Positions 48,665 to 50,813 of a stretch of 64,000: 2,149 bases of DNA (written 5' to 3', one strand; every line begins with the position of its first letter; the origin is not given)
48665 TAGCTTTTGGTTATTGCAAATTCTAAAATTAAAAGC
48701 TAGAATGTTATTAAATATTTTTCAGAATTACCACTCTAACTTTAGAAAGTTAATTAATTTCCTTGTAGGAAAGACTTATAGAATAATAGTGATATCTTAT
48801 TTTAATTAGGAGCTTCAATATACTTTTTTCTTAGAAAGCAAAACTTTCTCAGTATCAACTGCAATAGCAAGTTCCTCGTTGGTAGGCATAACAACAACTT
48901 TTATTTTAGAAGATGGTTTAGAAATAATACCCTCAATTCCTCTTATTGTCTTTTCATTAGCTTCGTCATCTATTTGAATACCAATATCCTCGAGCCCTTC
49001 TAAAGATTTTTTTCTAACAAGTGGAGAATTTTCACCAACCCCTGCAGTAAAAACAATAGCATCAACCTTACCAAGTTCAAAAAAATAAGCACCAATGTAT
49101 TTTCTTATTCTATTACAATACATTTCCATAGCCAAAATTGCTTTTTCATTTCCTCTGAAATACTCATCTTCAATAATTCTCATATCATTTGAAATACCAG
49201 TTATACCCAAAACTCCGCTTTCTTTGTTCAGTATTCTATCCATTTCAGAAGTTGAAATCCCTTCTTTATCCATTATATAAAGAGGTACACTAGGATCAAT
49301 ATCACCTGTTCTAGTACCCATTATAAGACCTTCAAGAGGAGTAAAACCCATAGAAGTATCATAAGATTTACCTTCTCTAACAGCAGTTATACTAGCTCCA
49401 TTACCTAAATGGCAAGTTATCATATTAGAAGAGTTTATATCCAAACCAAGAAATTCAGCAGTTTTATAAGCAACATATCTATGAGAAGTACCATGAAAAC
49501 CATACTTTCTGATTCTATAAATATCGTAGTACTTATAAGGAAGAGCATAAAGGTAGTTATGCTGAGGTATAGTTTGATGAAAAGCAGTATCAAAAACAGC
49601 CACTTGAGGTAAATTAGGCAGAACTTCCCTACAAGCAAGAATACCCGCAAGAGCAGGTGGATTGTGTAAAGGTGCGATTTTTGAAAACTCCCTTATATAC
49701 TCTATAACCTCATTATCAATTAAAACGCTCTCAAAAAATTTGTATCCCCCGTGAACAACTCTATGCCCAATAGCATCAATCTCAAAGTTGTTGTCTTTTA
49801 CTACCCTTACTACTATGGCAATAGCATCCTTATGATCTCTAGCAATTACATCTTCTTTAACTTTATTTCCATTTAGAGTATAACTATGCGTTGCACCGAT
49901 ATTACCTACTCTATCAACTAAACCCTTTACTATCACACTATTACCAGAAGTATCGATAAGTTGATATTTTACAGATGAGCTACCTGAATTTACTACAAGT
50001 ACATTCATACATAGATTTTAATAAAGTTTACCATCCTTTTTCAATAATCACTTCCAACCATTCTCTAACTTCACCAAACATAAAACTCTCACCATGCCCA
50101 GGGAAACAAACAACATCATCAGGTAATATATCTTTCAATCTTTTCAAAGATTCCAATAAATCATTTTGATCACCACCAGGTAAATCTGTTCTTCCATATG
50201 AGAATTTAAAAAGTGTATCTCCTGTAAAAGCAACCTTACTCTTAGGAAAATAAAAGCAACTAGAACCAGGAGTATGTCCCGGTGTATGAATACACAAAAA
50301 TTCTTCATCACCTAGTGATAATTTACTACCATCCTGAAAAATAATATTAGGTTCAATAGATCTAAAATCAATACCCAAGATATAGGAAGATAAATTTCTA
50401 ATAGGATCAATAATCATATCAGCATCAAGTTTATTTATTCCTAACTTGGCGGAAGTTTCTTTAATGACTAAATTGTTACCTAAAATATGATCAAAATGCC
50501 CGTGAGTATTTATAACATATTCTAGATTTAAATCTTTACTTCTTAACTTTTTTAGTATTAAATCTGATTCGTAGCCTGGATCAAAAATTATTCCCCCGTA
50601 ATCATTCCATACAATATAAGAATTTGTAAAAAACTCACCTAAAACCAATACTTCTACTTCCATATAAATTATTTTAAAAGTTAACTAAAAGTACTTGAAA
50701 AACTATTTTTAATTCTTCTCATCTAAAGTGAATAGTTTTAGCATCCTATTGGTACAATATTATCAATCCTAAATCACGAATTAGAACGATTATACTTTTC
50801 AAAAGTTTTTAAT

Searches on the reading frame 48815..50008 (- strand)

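Call 61: search_protein_families(library=pfam, proteins=[window:48815-50008:-], max_evalue=0.0001)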
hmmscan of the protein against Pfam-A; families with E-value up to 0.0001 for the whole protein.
window:48815-50008:- (397 aa): 1 family
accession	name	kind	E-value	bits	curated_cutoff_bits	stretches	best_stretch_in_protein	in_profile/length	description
PF00871.23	Acetate_kinase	-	3.2e-153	510.5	22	1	3-383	2-391/392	Acetokinase family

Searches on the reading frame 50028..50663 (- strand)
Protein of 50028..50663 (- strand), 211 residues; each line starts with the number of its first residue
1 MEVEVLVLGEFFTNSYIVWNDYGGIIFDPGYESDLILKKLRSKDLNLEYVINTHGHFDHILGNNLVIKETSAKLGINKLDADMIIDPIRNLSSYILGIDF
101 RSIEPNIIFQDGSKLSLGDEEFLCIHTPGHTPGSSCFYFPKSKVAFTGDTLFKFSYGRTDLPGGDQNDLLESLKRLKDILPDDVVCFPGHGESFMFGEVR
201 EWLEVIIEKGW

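Call 61: search_protein_families(library=pfam, proteins=[window:50028-50663:-], max_evalue=0.0001)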
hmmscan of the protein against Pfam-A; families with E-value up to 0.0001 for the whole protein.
window:50028-50663:- (211 aa): 2 families
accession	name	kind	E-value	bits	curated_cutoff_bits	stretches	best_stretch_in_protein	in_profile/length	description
PF00753.33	Lactamase_B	-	1.2e-35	123.7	22.7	1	9-190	2-196/196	Metallo-beta-lactamase superfamily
PF19583.5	ODP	-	3.2e-05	24.3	27.2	1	13-151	3-137/194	ODP family beta lactamase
